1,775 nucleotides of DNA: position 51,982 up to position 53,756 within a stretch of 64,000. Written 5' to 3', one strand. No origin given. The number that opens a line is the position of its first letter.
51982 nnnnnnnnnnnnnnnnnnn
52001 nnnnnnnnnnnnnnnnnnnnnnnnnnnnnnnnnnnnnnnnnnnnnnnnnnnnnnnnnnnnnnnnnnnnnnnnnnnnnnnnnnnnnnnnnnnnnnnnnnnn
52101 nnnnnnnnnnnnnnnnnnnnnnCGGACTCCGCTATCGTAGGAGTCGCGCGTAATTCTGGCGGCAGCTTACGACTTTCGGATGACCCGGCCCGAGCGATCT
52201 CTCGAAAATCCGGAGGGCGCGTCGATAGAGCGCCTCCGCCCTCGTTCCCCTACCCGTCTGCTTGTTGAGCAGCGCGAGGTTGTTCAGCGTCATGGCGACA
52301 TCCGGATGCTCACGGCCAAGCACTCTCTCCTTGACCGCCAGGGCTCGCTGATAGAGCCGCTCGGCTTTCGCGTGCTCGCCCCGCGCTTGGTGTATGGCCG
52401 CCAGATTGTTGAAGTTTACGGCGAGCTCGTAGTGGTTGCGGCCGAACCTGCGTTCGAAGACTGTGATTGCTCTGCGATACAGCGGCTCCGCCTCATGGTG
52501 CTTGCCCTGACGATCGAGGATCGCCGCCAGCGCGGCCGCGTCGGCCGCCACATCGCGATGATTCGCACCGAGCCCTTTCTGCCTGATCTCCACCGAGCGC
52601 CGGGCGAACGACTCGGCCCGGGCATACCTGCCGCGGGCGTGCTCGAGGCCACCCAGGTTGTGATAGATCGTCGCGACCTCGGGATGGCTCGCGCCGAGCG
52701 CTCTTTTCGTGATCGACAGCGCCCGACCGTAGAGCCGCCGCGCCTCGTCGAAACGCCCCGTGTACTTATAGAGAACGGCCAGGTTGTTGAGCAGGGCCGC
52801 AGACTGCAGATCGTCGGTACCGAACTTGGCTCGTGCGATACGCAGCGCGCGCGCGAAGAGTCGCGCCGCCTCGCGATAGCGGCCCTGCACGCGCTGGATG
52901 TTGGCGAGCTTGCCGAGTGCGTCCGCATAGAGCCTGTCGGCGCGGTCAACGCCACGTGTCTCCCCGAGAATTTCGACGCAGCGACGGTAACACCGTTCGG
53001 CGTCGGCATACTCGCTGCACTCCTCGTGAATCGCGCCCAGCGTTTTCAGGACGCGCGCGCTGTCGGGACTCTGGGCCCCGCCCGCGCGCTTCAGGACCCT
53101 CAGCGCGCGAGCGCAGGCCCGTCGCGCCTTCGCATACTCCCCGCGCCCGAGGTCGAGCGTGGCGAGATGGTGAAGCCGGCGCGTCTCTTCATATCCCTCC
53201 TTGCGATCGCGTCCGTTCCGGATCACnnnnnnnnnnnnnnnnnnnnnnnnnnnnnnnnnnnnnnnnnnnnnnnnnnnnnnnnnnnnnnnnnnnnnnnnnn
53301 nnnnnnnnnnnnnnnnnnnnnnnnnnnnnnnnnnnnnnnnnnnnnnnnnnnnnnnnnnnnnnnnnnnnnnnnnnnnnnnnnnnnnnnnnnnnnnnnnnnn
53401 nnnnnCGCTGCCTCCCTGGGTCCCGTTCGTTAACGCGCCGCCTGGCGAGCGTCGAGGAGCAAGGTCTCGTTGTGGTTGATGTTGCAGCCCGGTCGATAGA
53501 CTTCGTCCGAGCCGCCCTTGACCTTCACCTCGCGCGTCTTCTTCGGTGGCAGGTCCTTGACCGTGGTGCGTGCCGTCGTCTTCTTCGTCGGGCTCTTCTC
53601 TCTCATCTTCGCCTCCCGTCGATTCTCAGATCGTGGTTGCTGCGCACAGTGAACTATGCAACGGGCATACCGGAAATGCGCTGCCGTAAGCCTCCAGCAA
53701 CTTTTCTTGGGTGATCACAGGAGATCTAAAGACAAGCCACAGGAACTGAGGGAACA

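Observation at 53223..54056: Family of three small paralogous peptide genes with a leader-like DLPPKK...GG segment, coupled to a TPR protein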

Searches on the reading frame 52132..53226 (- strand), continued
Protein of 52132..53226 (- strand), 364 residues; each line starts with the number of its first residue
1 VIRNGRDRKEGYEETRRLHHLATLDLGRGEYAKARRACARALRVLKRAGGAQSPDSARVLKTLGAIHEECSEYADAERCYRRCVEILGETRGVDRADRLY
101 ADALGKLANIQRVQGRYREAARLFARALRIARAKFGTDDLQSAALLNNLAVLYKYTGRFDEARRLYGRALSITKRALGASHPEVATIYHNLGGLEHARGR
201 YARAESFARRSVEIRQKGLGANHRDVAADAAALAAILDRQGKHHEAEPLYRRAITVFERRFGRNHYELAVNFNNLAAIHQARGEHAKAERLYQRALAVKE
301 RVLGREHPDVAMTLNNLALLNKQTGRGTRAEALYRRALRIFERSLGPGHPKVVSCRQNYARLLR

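Call 65: find_homologous_proteins(query=window:52132-53226:-, max_evalue=1e-40)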
Query window:52132-53226:- (364 aa): 1539 proteins with E <= 1e-40 among 8000 candidates; the best 120 are listed.
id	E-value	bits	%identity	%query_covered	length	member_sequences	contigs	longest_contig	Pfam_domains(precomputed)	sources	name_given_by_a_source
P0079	2.3e-122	427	40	84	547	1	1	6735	PF13431.13,PF13176.13,PF24885.2,PF13428.13,PF12688.14,PF13374.13,PF07721.21,PF14559.13,PF17874.8,PF00515.35,PF13424.13,PF13432.13,PF13181.13,PF07719.24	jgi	jgi:tetratricopeptide (TPR) repeat protein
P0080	1.3e-119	418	37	92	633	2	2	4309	PF25063.1,PF13431.13,PF13414.13,PF13176.13,PF24885.2,PF13428.13,PF12688.14,PF13374.13,PF07721.21,PF14559.13,PF17874.8,PF00515.35,PF13424.13,PF13432.13,PF13181.13,PF07719.24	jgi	jgi:tetratricopeptide (TPR) repeat protein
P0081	1.5e-113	398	42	80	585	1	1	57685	PF13431.13,PF07720.19,PF13414.13,PF21325.4,PF13176.13,PF24885.2,PF13428.13,PF13374.13,PF07721.21,PF14559.13,PF17874.8,PF00515.35,PF13424.13,PF13432.13,PF13181.13,PF07719.24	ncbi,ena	-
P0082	2.3e-113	397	54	95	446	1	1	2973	PF13431.13,PF21325.4,PF09986.16,PF21020.5,PF10952.16,PF13176.13,PF24885.2,PF13428.13,PF13374.13,PF07721.21,PF14559.13,PF17874.8,PF00515.35,PF04212.25,PF13424.13,PF13432.13,PF13181.13,PF07719.24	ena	-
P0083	2.5e-113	397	43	81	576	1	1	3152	PF13431.13,PF13414.13,PF21325.4,PF10952.16,PF13176.13,PF24885.2,PF13428.13,PF12688.14,PF13374.13,PF07721.21,PF14559.13,PF10516.16,PF17874.8,PF00515.35,PF04212.25,PF13424.13,PF13432.13,PF13181.13,PF07719.24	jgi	jgi:tetratricopeptide (TPR) repeat protein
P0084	5.8e-113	396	41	80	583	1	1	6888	PF13431.13,PF09986.16,PF13176.13,PF24885.2,PF13428.13,PF13374.13,PF07721.21,PF14559.13,PF17874.8,PF00515.35,PF13424.13,PF13432.13,PF13181.13,PF07719.24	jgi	-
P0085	1.7e-111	391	39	95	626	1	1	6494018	PF13431.13,PF07720.19,PF13414.13,PF21325.4,PF09986.16,PF10952.16,PF13176.13,PF06718.17,PF24885.2,PF13428.13,PF12688.14,PF13374.13,PF08946.16,PF07721.21,PF14559.13,PF17874.8,PF00515.35,PF04212.25,PF13424.13,PF14938.13,PF13432.13,PF13181.13,PF07719.24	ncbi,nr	ncbi:hypothetical protein NIES2109_24610 [Nostoc sp. HK-01]|nr:hypothetical protein NIES2109_24610 [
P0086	2.0e-110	388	55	95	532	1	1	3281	PF13431.13,PF13176.13,PF24885.2,PF13428.13,PF00856.34,PF13374.13,PF07721.21,PF14559.13,PF17874.8,PF00515.35,PF13424.13,PF13432.13,PF13181.13,PF07719.24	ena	-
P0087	8.1e-109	382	56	95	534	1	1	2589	PF13431.13,PF13176.13,PF24885.2,PF13428.13,PF00856.34,PF13374.13,PF17874.8,PF00515.35,PF04212.25,PF13424.13,PF11207.14,PF13181.13,PF07719.24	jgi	jgi:tetratricopeptide (TPR) repeat protein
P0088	1.6e-107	378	43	85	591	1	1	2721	PF04910.21,PF13431.13,PF07720.19,PF13414.13,PF21325.4,PF09986.16,PF10952.16,PF13176.13,PF24885.2,PF13428.13,PF12688.14,PF13374.13,PF07721.21,PF14559.13,PF17874.8,PF00515.35,PF04212.25,PF00879.24,PF12895.14,PF13424.13,PF13432.13,PF13181.13,PF07719.24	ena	-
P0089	2.1e-107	378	54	95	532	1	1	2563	PF13431.13,PF21325.4,PF13176.13,PF24885.2,PF13428.13,PF00856.34,PF13374.13,PF17874.8,PF00515.35,PF13424.13,PF13432.13,PF13181.13,PF07719.24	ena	-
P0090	1.9e-106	374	54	95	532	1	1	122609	PF13431.13,PF21325.4,PF10952.16,PF13176.13,PF24885.2,PF13428.13,PF00856.34,PF13374.13,PF07721.21,PF14559.13,PF17874.8,PF00515.35,PF13424.13,PF13432.13,PF13181.13,PF07719.24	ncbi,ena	-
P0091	8.4e-106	372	54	95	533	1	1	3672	PF13431.13,PF21325.4,PF13176.13,PF24885.2,PF13428.13,PF00856.34,PF13374.13,PF17874.8,PF00515.35,PF13424.13,PF13181.13,PF07719.24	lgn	-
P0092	1.1e-105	372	39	85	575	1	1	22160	PF13431.13,PF07720.19,PF13414.13,PF21325.4,PF23938.2,PF09986.16,PF13176.13,PF24885.2,PF13428.13,PF13374.13,PF07721.21,PF14559.13,PF17874.8,PF00515.35,PF13424.13,PF14938.13,PF13432.13,PF13181.13,PF07719.24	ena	-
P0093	3.9e-105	370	53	95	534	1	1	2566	PF13431.13,PF13176.13,PF24885.2,PF13428.13,PF00856.34,PF13374.13,PF17874.8,PF00515.35,PF13424.13,PF13432.13,PF13181.13,PF07719.24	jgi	jgi:tetratricopeptide (TPR) repeat protein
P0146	3.6e-90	321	47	98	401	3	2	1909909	PF14559.13,PF17874.8,PF00515.35,PF13424.13,PF13176.13,PF24885.2,PF13432.13,PF13428.13,PF13181.13,PF07719.24,PF13374.13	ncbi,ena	-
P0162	1.0e-87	313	49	98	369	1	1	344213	PF17874.8,PF00515.35,PF13424.13,PF13176.13,PF24885.2,PF13432.13,PF13428.13,PF13181.13,PF07719.24,PF13374.13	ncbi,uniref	ncbi:tetratricopeptide repeat protein [Nocardia sp. GCM10030253]|uniref:tetratricopeptide repeat pro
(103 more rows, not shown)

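Call 75: search_protein_families(library=padloc, proteins=[window:52132-53226:-, L089:3354-6110:+], max_evalue=0.01)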
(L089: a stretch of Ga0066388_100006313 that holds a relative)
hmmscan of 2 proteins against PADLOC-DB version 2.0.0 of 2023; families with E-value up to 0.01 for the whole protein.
window:52132-53226:- (364 aa): 1 family
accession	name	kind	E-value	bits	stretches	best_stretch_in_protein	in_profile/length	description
PDLC01169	TPR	-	8.4e-16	56.1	1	58-175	110-220/252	TPR repeats containing protein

L089:3354-6110:+ (918 aa): 1 family
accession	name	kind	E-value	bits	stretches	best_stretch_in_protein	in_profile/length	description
PDLC00551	JetC2|JetC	-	0.0031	13.4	1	543-627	916-1000/1365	DUF3584 domain; MukB-like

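Call 82: find_encoding_contigs(protein=P0162, flank=8000, max_places=2)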
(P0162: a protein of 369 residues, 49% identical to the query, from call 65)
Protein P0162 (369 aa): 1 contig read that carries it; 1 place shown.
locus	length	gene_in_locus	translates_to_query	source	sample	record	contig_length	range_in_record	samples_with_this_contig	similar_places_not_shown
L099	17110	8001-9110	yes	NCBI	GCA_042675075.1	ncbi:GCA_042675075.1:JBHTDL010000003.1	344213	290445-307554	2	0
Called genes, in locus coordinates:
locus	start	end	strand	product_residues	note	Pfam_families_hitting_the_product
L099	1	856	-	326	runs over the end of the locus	PF18374:Enolase_like_N, PF13378:MR_MLE_C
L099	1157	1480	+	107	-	-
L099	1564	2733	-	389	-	PF00108:Thiolase_N, PF02803:Thiolase_C, PF22691:Thiolase_C_1 (faint)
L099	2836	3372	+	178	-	PF01638:HxlR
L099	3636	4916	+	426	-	PF03583:LIP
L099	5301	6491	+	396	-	PF00487:FA_desaturase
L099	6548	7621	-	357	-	PF00005:ABC_tran, PF17850:CysA_C_terminal, PF17912:OB_MalK, PF08402:TOBE_2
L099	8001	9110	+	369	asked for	PF13424:TPR_12, PF24885:TPR_NPHP3, PF13424:TPR_12, PF24885:TPR_NPHP3, PF13374:TPR_10, PF13424:TPR_12, PF13374:TPR_10, PF13424:TPR_12, +10 more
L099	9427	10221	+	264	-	PF00296:Bac_luciferase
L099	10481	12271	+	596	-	PF00497:SBP_bac_3, PF00528:BPD_transp_1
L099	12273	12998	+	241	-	PF00005:ABC_tran, PF02463:SMC_N (weak), PF13304:AAA_21 (faint)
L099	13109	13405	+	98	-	-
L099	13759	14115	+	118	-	PF12680:SnoaL_2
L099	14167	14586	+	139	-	-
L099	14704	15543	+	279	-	PF00561:Abhydrolase_1, PF12146:Hydrolase_4 (weak), PF12697:Abhydrolase_6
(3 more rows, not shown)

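Call 83: find_encoding_contigs(protein=P0146, flank=8000, max_places=2)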
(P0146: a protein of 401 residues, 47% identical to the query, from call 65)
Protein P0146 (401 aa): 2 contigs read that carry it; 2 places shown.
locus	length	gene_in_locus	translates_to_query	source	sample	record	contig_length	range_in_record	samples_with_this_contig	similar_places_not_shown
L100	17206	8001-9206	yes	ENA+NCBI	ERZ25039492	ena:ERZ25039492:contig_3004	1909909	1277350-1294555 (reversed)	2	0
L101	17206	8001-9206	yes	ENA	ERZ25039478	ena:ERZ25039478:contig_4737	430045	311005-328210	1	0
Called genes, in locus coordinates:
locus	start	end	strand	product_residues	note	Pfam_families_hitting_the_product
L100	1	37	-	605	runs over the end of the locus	PF00158:Sigma54_activat, PF14532:Sigma54_activ_2, PF07728:AAA_5, PF25601:AAA_lid_14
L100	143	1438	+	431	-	PF26002:Beta-barrel_AprE (weak)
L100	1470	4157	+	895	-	PF03412:Peptidase_C39, PF00664:ABC_membrane (weak), PF00005:ABC_tran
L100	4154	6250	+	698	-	PF00005:ABC_tran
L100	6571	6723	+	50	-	-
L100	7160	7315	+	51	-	-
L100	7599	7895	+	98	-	-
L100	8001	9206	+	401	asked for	PF13424:TPR_12, PF13424:TPR_12, PF17874:TPR_MalT, PF24885:TPR_NPHP3, PF13374:TPR_10, PF13424:TPR_12, PF13374:TPR_10, PF13424:TPR_12, +12 more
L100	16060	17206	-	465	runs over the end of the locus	PF00579:tRNA-synt_1b, PF22421:SYY_C-terminal (weak)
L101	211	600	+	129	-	-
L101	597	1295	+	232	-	PF26002:Beta-barrel_AprE (weak)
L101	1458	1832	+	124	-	PF03412:Peptidase_C39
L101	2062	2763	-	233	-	-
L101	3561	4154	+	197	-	-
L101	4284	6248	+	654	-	PF00005:ABC_tran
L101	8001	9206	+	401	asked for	PF13424:TPR_12, PF13424:TPR_12, PF17874:TPR_MalT, PF24885:TPR_NPHP3, PF13374:TPR_10, PF13424:TPR_12, PF13374:TPR_10, PF13424:TPR_12, +12 more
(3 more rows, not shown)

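Call 85: predict_structure(alignment_id=A6)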
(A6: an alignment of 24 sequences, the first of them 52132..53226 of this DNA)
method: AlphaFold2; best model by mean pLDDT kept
length: 364 residues; sequences in the alignment: 24
mean_pLDDT: 95.6   pTM: 0.91
mean pLDDT of the five models: 95.6, 95.3, 95.2, 94.9, 94.6
residues with pLDDT >= 90: 340; 70-90: 20; 50-70: 2; < 50: 2
segments of 3 or more residues with pLDDT < 50: none
pLDDT, mean of each block of 10 residues (from residue 1): 68 96 95 97 94 94 97 97 93 85 98 96 98 96 98 97 98 98 98 97 98 97 97 98 98 96 94 98 98 98 96 98 98 98 94 97 95
secondary structure, 60 per line:
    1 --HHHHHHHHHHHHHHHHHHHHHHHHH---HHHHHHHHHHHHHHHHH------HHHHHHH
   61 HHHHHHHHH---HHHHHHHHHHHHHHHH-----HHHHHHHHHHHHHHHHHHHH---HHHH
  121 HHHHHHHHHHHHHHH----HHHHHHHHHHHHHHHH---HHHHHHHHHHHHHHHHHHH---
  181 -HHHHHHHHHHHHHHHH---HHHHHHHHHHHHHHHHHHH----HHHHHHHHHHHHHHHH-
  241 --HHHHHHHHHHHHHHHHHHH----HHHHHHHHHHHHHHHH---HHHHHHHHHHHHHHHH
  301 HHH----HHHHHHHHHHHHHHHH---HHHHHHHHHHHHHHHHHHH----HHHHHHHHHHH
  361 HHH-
elements in order: H3-27 H31-47 H54-69 H73-88 H94-113 H117-135 H140-155 H159-177 H182-197 H201-219 H224-239 H243-261 H266-281 H285-303 H308-323 H327-345 H350-363
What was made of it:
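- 52132..53226 (-): Dedicated partner protein: 364 aa, all-alpha TPR solenoid of the kinesin-light-chain (TPR_12/TPR_10) type. Its GTG start overlaps P1's stop (GTGA). The C-terminal helix 350-363 carries K351 and the invariant N358. AF2 model with pLDDT 95.6 (call 85).
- On RRNPP peptide–TPR quorum-sensing systems: The model is 17 helices with no extra domain (call 85).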

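Call 87: fold_search(model_id=the predicted structure, library=pdb)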
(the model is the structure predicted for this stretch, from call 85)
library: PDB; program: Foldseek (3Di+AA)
matches with E <= 10: 1739; with E <= 0.001: 371
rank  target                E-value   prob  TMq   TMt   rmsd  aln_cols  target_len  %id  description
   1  7ai4_A                2.0e-12  1.00  0.44  0.62   6.6       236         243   36  Crystal structure of the KLC1-TPR domain truncated from its nonTPR region ([A1-B6]-Delta-nonTPR fragment) (released 2021-10-06)
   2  6swu_E                3.1e-12  1.00  0.47  0.58   6.9       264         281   33  Crystal structure of the TPR domain of KLC1 in complex with an engineered high-affinity cargo peptide. (released 2020-09-30)
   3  8jal_B                3.5e-12  1.00  0.84  0.55   4.0       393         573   21  Structure of CRL2APPBP2 bound with RxxGP degron (dimer) (released 2023-10-18)
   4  6swu_F                4.8e-12  1.00  0.46  0.58   6.9       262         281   34  Crystal structure of the TPR domain of KLC1 in complex with an engineered high-affinity cargo peptide. (released 2020-09-30)
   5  6swu_A                5.6e-12  1.00  0.47  0.56   6.9       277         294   32  Crystal structure of the TPR domain of KLC1 in complex with an engineered high-affinity cargo peptide. (released 2020-09-30)
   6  6swu_C                6.4e-12  1.00  0.47  0.58   6.8       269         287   33  Crystal structure of the TPR domain of KLC1 in complex with an engineered high-affinity cargo peptide. (released 2020-09-30)
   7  6swu_D                1.0e-11  1.00  0.47  0.58   6.8       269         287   33  Crystal structure of the TPR domain of KLC1 in complex with an engineered high-affinity cargo peptide. (released 2020-09-30)
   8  6swu_B                1.3e-11  1.00  0.48  0.58   6.7       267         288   33  Crystal structure of the TPR domain of KLC1 in complex with an engineered high-affinity cargo peptide. (released 2020-09-30)
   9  6ejn_A                1.4e-11  1.00  0.40  0.52   8.6       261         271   33  The KLC2 TPR domain bound to the JIP3 leucine zipper domain (released 2018-09-05)
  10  6ejn_B                1.4e-11  1.00  0.40  0.52   8.6       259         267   33  The KLC2 TPR domain bound to the JIP3 leucine zipper domain (released 2018-09-05)
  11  3nf1                  1.5e-11  1.00  0.44  0.54   7.6       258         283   34  Crystal structure of the TPR domain of kinesin light chain 1 (released 2011-05-25)
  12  8jal_A                1.6e-11  1.00  0.78  0.51   7.4       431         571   20  Structure of CRL2APPBP2 bound with RxxGP degron (dimer) (released 2023-10-18)
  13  7ai4_B                2.6e-11  1.00  0.43  0.62   6.8       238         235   34  Crystal structure of the KLC1-TPR domain truncated from its nonTPR region ([A1-B6]-Delta-nonTPR fragment) (released 2021-10-06)
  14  6fuz_A                3.0e-11  1.00  0.55  0.73   5.6       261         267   34  Crystal structure of the TPR domain of KLC1 in complex with the C-terminal peptide of JIP1 (released 2018-05-02)
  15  6fv0_A                3.2e-11  1.00  0.56  0.73   5.0       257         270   34  Crystal structure of the TPR domain of KLC1 in complex with the C-terminal peptide of torsinA (released 2018-03-28)
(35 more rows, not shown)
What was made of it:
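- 52132..53226 (-): Fold matches to KLC, APPBP2 and LGN (call 87).
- On RRNPP peptide–TPR quorum-sensing systems: The top PDB matches are KLC, APPBP2 and LGN (call 87).
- Closest known: Kinesin light chain TPR domain, APPBP2 and LGN. Same: KLC shows 33-37% identity, and APPBP2 gives TMq 0.84-0.87 (call 87).
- The model is closest to KLC-cargo-peptide, APPBP2-degron and LGN complexes (calls 85, 87). The TPR fold is that of short-motif receptors (call 87).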

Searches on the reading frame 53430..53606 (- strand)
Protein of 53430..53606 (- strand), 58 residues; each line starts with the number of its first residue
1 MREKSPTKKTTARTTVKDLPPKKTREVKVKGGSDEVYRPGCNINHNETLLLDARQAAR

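Call 3: search_protein_families(library=ncbifam, proteins=[window:53433-53606:-], max_evalue=1)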
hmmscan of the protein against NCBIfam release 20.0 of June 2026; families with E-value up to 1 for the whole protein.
seq(58 aa): 0 families

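Call 4: search_protein_families(library=pfam, proteins=[window:53433-53606:-], max_evalue=1)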
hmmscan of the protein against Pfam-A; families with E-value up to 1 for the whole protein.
seq(58 aa): 0 families

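Call 10: find_homologous_proteins(query=window:53433-53606:-, max_evalue=10)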
Query seq(58 aa) (58 aa): 4 proteins with E <= 10 among 4 candidates.
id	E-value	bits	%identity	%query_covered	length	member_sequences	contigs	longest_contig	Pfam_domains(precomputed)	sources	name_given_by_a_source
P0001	9.7e-31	121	100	100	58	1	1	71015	-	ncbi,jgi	ncbi:MAG TPA: hypothetical protein VGL09_06000 [Methylomirabilota bacterium]|jgi:hypothetical protei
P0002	4.3e-20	88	78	100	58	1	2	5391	-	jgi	jgi:hypothetical protein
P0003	3.5e-19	85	73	97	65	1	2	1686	-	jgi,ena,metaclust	metaclust:\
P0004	1.2e-17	80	71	100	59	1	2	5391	-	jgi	jgi:hypothetical protein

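Call 12: find_encoding_contigs(protein=P0002, flank=10000)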
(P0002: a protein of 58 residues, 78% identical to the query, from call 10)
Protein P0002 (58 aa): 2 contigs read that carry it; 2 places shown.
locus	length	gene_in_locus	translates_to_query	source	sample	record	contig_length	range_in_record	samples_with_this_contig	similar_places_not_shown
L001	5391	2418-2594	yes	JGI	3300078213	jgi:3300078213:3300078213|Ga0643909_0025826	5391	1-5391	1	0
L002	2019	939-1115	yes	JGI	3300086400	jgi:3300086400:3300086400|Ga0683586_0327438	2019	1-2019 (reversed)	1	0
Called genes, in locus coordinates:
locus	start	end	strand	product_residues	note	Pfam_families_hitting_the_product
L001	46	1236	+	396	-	PF14522:Cytochrome_C7 (faint), PF22113:Mtrc-MtrF_II-IV_dom (faint), PF13435:Cytochrome_C554 (weak)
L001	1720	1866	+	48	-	-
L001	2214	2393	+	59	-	-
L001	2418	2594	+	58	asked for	-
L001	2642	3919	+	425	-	-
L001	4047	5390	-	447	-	?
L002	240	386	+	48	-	-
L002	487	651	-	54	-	-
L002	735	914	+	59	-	-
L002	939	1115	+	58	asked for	-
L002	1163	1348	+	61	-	-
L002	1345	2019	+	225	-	?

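Call 13: find_encoding_contigs(protein=P0003, flank=10000)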
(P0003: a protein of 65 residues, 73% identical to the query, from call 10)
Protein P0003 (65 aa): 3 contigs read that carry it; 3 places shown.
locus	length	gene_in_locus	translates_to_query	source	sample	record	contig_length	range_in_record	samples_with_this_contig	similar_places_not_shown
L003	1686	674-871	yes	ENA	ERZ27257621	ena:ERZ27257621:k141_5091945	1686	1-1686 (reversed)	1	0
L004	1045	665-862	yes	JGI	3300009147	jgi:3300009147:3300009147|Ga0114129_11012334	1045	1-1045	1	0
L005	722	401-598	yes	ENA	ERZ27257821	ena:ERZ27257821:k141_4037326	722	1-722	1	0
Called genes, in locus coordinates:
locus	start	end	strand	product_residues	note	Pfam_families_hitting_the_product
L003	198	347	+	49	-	-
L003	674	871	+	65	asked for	-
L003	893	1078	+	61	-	-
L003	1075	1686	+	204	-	?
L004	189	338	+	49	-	-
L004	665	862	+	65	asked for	-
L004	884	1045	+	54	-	?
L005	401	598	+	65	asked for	-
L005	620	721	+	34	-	?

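Call 75: search_protein_families(library=padloc, proteins=[window:53430-53606:-], max_evalue=0.01)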
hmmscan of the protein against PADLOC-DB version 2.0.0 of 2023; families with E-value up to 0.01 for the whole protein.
window:53430-53606:- (58 aa): 0 families
